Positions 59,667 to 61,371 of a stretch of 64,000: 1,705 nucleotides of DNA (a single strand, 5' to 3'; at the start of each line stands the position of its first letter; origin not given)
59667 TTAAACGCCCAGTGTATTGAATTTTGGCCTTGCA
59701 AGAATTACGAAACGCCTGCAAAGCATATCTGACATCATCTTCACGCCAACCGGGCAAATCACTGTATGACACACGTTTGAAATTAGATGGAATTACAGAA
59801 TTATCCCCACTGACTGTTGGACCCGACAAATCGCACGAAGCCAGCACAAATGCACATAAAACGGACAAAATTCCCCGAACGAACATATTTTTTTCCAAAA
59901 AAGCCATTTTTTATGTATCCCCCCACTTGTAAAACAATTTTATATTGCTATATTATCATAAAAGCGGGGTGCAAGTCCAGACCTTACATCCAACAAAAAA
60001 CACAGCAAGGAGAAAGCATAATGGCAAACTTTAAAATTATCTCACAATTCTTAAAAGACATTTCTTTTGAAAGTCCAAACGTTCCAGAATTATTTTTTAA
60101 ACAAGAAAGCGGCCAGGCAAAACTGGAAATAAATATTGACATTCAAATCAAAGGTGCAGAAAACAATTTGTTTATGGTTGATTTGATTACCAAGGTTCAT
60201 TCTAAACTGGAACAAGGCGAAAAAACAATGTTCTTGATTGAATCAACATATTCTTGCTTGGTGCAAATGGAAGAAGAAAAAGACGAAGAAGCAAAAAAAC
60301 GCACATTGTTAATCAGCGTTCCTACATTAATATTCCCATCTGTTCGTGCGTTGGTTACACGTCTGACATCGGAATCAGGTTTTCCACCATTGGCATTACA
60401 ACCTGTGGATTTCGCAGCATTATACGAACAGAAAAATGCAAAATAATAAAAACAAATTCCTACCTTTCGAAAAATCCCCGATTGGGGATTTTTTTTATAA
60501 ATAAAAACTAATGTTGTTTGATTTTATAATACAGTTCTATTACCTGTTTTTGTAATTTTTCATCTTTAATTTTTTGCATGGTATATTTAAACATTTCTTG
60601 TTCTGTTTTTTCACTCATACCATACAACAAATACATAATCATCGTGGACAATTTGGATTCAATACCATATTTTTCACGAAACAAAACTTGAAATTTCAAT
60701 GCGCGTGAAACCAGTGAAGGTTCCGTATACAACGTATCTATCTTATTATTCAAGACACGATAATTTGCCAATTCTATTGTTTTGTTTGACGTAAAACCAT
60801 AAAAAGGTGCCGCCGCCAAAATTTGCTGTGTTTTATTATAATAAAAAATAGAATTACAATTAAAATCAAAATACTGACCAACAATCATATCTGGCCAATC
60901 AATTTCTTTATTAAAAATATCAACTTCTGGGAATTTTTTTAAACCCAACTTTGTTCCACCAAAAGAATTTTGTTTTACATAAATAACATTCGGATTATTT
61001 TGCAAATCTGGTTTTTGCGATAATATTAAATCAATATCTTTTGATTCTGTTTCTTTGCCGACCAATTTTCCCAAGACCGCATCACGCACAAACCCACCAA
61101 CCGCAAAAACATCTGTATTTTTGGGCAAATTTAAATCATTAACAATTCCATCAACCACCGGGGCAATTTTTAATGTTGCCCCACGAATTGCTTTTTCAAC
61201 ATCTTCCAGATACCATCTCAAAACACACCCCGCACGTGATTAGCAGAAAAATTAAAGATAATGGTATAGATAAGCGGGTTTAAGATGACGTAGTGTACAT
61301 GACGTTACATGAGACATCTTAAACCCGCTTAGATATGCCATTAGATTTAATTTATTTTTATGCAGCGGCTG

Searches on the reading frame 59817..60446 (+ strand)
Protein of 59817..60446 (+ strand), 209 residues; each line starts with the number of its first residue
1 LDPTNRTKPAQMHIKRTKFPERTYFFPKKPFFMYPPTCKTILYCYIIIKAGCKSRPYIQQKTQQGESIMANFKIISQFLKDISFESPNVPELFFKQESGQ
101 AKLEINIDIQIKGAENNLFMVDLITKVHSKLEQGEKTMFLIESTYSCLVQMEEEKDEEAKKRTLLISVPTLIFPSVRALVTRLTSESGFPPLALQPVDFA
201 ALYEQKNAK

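Call 35: search_protein_families(library=pfam, proteins=[window:59817-60446:+], max_evalue=0.01)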
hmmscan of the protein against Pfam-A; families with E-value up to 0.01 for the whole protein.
window:59817-60446:+ (209 aa): 1 family
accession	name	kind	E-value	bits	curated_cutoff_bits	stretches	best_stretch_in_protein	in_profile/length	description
PF02556.19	SecB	-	2.7e-33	115.3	26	1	70-208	6-139/141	Preprotein translocase subunit SecB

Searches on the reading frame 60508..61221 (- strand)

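Call 10: search_protein_families(library=ncbifam, proteins=[window:60508-61221:-])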
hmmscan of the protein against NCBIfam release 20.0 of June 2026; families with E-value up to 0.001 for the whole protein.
window:60508-61221:- (237 aa): 0 families

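Call 35: search_protein_families(library=pfam, proteins=[window:60508-61221:-], max_evalue=0.01)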
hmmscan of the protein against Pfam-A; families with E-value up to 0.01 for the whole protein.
window:60508-61221:- (237 aa): 1 family
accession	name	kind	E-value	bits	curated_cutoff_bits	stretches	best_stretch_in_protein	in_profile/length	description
PF01743.26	PolyA_pol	-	0.0029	18.4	23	0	39-72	2-29/126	Poly A polymerase head domain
